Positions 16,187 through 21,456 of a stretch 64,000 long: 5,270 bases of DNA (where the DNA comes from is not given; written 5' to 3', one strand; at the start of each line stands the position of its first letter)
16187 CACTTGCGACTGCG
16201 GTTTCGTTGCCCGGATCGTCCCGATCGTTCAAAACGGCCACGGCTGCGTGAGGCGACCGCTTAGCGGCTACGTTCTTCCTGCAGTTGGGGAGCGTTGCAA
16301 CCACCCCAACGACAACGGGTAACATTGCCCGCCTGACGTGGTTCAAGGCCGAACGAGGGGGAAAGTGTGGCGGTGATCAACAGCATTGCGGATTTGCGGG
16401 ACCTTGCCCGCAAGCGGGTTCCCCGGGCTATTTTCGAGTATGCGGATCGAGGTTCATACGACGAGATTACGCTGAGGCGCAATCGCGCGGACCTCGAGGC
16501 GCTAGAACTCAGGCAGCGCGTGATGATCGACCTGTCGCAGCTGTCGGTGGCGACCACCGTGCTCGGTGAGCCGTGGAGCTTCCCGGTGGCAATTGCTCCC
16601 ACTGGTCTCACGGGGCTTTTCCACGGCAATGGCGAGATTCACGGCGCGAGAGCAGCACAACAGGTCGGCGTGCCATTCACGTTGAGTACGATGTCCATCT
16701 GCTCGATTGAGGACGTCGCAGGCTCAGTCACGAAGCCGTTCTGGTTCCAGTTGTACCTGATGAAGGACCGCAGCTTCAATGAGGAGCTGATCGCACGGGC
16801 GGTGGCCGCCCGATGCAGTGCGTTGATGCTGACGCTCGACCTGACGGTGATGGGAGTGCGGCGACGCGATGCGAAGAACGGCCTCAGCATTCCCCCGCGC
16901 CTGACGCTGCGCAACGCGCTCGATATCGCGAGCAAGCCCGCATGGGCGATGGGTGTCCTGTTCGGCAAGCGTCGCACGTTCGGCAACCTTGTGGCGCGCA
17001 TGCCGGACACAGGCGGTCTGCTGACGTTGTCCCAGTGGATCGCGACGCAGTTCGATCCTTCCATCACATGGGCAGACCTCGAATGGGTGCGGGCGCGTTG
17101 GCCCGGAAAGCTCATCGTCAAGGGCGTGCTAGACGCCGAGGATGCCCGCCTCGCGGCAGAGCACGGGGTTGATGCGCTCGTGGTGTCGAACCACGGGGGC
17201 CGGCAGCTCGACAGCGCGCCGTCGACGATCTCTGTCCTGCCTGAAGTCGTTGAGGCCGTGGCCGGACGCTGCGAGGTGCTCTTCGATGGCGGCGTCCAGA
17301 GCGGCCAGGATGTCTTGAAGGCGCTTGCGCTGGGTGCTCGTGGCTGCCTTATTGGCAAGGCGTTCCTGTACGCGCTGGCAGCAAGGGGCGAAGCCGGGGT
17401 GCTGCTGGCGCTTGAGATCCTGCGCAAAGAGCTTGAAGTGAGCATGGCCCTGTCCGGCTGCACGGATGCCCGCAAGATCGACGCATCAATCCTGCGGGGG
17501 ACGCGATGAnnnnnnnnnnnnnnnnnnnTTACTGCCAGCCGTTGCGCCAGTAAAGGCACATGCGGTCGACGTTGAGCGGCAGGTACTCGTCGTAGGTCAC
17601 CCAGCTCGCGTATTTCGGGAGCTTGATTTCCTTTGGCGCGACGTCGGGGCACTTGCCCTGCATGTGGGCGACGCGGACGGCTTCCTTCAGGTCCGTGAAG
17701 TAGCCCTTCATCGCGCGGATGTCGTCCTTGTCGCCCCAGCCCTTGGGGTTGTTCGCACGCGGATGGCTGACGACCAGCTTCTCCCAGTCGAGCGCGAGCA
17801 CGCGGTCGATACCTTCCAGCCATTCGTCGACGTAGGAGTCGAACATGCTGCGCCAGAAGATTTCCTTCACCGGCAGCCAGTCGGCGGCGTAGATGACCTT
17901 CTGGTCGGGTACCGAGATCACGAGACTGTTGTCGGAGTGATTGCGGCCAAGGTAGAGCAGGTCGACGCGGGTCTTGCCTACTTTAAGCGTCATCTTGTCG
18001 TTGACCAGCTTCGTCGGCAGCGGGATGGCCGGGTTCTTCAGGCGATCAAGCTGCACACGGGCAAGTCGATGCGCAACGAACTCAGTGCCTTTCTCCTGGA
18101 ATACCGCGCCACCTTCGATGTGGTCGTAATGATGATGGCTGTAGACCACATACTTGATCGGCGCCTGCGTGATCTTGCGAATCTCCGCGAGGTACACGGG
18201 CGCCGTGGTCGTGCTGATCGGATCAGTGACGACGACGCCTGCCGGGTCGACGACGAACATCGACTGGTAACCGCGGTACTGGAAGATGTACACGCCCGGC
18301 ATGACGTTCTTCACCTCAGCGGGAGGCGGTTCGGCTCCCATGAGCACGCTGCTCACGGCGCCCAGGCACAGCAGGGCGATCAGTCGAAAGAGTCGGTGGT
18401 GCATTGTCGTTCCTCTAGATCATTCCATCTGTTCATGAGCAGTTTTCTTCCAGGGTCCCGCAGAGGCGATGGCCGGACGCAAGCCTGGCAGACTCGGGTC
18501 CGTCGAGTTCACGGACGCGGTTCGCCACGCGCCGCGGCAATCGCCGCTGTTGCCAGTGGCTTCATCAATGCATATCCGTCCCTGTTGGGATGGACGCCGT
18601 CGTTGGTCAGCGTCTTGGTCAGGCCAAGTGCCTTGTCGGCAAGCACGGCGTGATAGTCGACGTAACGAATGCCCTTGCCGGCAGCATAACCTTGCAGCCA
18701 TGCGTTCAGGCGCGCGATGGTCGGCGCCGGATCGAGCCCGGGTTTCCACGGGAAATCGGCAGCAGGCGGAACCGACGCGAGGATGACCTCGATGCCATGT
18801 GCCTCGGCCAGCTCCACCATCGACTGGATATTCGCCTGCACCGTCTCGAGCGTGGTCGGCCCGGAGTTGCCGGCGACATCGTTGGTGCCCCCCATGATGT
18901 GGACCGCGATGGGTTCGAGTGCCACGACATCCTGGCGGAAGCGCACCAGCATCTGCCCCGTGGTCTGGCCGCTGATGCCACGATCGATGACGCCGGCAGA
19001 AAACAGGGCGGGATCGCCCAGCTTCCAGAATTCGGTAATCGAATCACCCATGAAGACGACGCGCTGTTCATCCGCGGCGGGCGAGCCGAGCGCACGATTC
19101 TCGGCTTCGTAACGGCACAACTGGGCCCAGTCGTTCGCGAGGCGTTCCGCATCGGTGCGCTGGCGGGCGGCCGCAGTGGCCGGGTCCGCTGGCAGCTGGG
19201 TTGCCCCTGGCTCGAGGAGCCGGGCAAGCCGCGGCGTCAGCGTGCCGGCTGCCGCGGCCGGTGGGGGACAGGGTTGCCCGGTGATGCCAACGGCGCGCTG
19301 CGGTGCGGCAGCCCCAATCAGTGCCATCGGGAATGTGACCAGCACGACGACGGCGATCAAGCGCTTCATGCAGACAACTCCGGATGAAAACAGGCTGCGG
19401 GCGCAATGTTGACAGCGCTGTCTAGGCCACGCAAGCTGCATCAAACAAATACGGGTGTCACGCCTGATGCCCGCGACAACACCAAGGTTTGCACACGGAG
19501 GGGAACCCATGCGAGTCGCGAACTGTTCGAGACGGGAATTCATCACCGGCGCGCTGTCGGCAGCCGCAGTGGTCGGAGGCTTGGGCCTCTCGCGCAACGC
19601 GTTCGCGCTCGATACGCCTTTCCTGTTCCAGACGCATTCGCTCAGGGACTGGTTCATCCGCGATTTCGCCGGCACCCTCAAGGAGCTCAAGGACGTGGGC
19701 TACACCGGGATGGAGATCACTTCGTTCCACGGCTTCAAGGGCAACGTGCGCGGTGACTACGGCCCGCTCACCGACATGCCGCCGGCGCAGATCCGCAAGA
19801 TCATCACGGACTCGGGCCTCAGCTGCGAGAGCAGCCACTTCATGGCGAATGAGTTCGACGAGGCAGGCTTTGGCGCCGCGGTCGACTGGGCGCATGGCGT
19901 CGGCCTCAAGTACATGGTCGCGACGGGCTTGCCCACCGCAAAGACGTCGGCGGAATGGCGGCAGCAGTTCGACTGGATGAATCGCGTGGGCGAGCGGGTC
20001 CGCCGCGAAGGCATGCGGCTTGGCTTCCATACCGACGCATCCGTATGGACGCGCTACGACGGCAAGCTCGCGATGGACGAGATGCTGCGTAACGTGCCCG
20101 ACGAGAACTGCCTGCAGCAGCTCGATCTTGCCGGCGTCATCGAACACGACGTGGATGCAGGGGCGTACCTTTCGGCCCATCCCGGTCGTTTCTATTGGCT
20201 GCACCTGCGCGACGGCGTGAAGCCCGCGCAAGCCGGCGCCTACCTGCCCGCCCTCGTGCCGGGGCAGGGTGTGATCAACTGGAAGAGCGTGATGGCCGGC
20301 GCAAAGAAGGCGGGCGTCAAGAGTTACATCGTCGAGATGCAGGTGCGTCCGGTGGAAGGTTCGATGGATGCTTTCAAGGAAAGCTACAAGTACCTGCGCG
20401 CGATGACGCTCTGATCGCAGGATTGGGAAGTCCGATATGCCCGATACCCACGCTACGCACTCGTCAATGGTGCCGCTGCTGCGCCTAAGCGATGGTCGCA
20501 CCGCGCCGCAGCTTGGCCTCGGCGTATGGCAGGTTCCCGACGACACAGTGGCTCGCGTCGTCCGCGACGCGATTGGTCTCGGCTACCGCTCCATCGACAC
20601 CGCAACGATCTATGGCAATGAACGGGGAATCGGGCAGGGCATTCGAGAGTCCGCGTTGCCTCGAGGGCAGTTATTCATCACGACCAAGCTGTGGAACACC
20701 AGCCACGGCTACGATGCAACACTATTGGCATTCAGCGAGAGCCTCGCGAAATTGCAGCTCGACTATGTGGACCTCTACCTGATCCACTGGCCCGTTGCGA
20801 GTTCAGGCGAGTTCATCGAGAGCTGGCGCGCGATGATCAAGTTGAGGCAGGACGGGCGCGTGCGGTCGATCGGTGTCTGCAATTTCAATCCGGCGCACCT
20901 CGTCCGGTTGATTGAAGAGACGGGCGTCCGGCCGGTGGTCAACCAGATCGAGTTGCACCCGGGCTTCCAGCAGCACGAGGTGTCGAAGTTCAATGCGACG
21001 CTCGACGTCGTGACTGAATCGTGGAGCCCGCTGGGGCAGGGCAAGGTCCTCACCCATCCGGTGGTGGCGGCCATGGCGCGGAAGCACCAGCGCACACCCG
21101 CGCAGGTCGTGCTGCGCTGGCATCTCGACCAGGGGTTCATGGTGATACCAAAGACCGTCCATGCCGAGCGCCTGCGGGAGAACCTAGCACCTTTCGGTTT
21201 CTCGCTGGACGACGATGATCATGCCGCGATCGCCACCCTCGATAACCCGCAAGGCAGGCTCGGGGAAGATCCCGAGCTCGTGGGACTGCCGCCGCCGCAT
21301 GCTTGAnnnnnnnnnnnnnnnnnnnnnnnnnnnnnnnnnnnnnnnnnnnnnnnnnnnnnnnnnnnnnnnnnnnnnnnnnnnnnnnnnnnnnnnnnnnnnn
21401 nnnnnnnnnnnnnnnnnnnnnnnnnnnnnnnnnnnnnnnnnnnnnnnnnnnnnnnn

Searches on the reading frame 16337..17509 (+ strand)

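Call 7: search_protein_families(library=pfam, proteins=[window:16337-17509:+], max_evalue=0.01)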
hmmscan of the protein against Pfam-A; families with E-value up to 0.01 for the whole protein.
window:16337-17509:+ (390 aa): 5 families
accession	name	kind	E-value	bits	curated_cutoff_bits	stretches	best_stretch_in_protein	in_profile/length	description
PF01070.24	FMN_dh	-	2.1e-136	455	24.9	1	24-387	1-349/350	FMN-dependent dehydrogenase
PF03060.21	NMO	-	1.2e-09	38.4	28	1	264-385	143-267/331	Nitronate monooxygenase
PF00478.31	IMPDH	-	0.00013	21.5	25.6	1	300-345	195-241/345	IMP dehydrogenase / GMP reductase domain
PF01645.23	Glu_synthase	-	0.0022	17.6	20.4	1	311-347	275-311/369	Conserved region in glutamate synthase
PF01180.27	DHO_dh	-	0.0096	15.6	27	0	295-345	224-274/291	Dihydroorotate dehydrogenase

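Call 70: search_protein_families(library=ncbifam, proteins=[window:16337-17509:+], max_evalue=0.001)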
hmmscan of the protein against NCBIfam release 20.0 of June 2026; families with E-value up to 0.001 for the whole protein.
window:16337-17509:+ (390 aa): 7 families
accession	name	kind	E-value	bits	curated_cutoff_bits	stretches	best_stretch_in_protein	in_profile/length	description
NF008398.0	PRK11197.1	subfamily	4.4e-132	440.4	376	1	13-386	2-375/381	L-lactate dehydrogenase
NF033901.1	L_lactate_LldD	exception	2.2e-116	389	550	1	13-384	2-373/377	FMN-dependent L-lactate dehydrogenase LldD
TIGR03966.1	actino_HemFlav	equivalog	4.1e-78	262.8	470.85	1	14-372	5-363/385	pre-mycofactocin synthase MftD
TIGR02708.1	L_lactate_ox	equivalog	5.6e-56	190.1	645.5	2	243-381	215-353/367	L-lactate oxidase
TIGR02151.1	IPP_isom_2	equivalog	3.2e-13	49.3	281.3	1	297-381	246-329/338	type 2 isopentenyl-diphosphate Delta-isomerase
TIGR03151.1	enACPred_II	equivalog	7.6e-05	22.1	453.1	1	270-347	122-197/307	enoyl-[acyl-carrier-protein] reductase FabK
NF003302.0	PRK04302.1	subfamily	0.00018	21.3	132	1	294-345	156-207/223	triose-phosphate isomerase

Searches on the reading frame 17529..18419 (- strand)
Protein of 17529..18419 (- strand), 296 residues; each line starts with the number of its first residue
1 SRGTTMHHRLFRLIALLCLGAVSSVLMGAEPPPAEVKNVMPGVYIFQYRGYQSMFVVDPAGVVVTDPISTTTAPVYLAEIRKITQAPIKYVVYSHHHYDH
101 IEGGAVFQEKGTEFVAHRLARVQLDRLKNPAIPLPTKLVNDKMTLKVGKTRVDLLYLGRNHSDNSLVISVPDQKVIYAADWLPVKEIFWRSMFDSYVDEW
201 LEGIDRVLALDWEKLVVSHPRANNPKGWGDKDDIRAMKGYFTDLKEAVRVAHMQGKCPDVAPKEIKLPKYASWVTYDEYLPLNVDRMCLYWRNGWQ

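Call 7: search_protein_families(library=pfam, proteins=[window:17529-18419:-], max_evalue=0.01)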
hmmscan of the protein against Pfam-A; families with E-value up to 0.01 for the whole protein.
window:17529-18419:- (296 aa): 2 families
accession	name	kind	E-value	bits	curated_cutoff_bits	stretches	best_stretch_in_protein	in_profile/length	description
PF00753.33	Lactamase_B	-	3.2e-13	50.5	22.7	1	53-219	8-196/196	Metallo-beta-lactamase superfamily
PF12706.13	Lactamase_B_2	-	1.5e-06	28.4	27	1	64-185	4-147/200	Beta-lactamase superfamily domain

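Call 70: search_protein_families(library=ncbifam, proteins=[window:17529-18419:-], max_evalue=0.001)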
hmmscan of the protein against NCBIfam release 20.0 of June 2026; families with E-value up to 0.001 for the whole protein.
window:17529-18419:- (296 aa): 47 families (the best 25 are shown)
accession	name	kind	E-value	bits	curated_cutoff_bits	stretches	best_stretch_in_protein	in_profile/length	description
TIGR04559.1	SoxH_rel_PQQ_2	hypoth_equivalog_domain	7.8e-23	81.3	280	2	55-120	34-100/283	quinoprotein relay system zinc metallohydrolase 2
NF033088.2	bla_subclass_B1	equivalog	6.7e-15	55.3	200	1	53-208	33-187/217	subclass B1 metallo-beta-lactamase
NF012229.1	bla_class_B_core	domain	1e-14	54.9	100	1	47-170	11-138/139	metallo-beta-lactamase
TIGR04558.1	SoxH_rel_PQQ_1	hypoth_equivalog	1.5e-14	53.8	300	1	54-257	37-246/285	quinoprotein relay system zinc metallohydrolase 1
NF041269.1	bla_B1_long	equivalog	6.2e-12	45.3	350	1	54-208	37-188/334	subclass B1 metallo-beta-lactamase, long type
NF033574.1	VarG_fam_MBL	equivalog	5.5e-11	42.2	750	1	44-106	85-147/374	VarG family subclass B1-like metallo-beta-lactamase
NF012146.1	blaB-IND-MUS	exception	1.1e-10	41.2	270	1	22-206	12-203/237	BlaB/IND/MUS family subclass B1 metallo-beta-lactamase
NF000453.2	blaPEDO-3_fam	exception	2e-10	40.6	400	1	13-179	5-174/237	PEDO-3 family subclass B1 metallo-beta-lactamase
NF012137.0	bla_xUS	exception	5.3e-10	39.2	400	1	52-207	50-204/246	MUS/TUS/MOC family subclass B1 metallo-beta-lactamase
NF000442.2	blaTUS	exception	8.3e-10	38.5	550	1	45-205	41-202/248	TUS family subclass B1 metallo-beta-lactamase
NF033087.1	bla_subclass_B2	equivalog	1.5e-09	38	240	1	43-179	11-164/221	subclass B2 metallo-beta-lactamase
NF041441.1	blaCIM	exception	5e-09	36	490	1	54-181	66-191/250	CIM family subclass B1 metallo-beta-lactamase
NF012225.0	blaSFH_gen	exception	1.2e-08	34.7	440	1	52-179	46-187/252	SFH-related subclass B2 metallo-beta-lactamase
NF038003.2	blaPFM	exception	3.6e-08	33.2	525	1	52-179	47-188/253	PFM family subclass B2 metallo-beta-lactamase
NF041758.1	B1_blaCHM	exception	9.1e-08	31.7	475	1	62-207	72-214/246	CHM family subclass B1 metallo-beta-lactamase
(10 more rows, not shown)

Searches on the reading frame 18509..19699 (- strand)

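Call 43: search_protein_families(library=pfam, proteins=[window:18509-19699:-], max_evalue=0.001)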
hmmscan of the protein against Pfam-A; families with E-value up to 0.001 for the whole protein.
window:18509-19699:- (396 aa): 2 families
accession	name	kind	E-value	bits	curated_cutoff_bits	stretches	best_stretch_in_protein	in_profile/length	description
PF13472.12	Lipase_GDSL_2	-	5.1e-26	92.7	32.9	1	216-378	1-178/178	GDSL-like Lipase/Acylhydrolase family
PF00657.28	Lipase_GDSL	-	1.3e-10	42.3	23.6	1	214-379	1-204/208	GDSL-like Lipase/Acylhydrolase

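Call 84: search_protein_families(library=ncbifam, proteins=[window:18509-19699:-], max_evalue=1e-10)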
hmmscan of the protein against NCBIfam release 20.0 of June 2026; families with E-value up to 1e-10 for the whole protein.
window:18509-19699:- (396 aa): 0 families

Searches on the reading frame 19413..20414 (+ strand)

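Call 43: search_protein_families(library=pfam, proteins=[window:19413-20414:+], max_evalue=0.001)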
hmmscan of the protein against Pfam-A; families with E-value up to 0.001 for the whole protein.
window:19413-20414:+ (333 aa): 1 family
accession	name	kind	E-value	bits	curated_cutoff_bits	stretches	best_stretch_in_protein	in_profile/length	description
PF01261.30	AP_endonuc_2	-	7.8e-11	42.6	31.1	1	90-330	2-248/249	Xylose isomerase-like TIM barrel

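Call 70: search_protein_families(library=ncbifam, proteins=[window:19413-20414:+], max_evalue=0.001)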
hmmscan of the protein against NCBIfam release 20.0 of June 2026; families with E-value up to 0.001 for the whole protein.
window:19413-20414:+ (333 aa): 1 family
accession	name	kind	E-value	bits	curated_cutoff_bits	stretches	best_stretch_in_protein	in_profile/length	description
TIGR04379.1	myo_inos_iolE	equivalog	1.8e-06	27.7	290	1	178-307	124-264/290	myo-inosose-2 dehydratase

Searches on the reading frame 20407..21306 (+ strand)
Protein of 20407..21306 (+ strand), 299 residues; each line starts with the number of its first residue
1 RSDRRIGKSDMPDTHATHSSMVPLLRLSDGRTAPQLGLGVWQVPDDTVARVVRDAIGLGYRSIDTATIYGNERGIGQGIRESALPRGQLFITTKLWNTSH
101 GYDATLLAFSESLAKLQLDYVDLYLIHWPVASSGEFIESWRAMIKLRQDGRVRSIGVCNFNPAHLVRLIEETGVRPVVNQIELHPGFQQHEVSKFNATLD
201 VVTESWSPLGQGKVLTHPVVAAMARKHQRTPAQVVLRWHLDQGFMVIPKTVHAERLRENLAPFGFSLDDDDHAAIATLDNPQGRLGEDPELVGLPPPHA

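Call 43: search_protein_families(library=pfam, proteins=[window:20407-21306:+], max_evalue=0.001)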
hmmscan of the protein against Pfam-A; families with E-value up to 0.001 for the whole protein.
window:20407-21306:+ (299 aa): 1 family
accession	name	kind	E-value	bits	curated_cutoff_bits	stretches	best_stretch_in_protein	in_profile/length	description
PF00248.27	Aldo_ket_red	-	5.2e-48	164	24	1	36-278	9-289/291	Aldo/keto reductase family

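Call 84: search_protein_families(library=ncbifam, proteins=[window:20407-21306:+], max_evalue=1e-10)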
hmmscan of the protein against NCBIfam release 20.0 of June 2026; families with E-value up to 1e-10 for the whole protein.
window:20407-21306:+ (299 aa): 3 families
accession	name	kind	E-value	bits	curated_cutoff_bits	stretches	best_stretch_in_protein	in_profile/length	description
NF008598.0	PRK11565.1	equivalog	7.3e-107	356.5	425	1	22-291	4-272/275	2,5-didehydrogluconate reductase DkgA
NF008377.0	PRK11172.1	equivalog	8.9e-67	225.1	327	1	33-282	3-254/267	2,5-didehydrogluconate reductase DkgB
NF007695.0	PRK10376.1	subfamily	5.7e-16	58.4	280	1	37-278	29-286/290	oxidoreductase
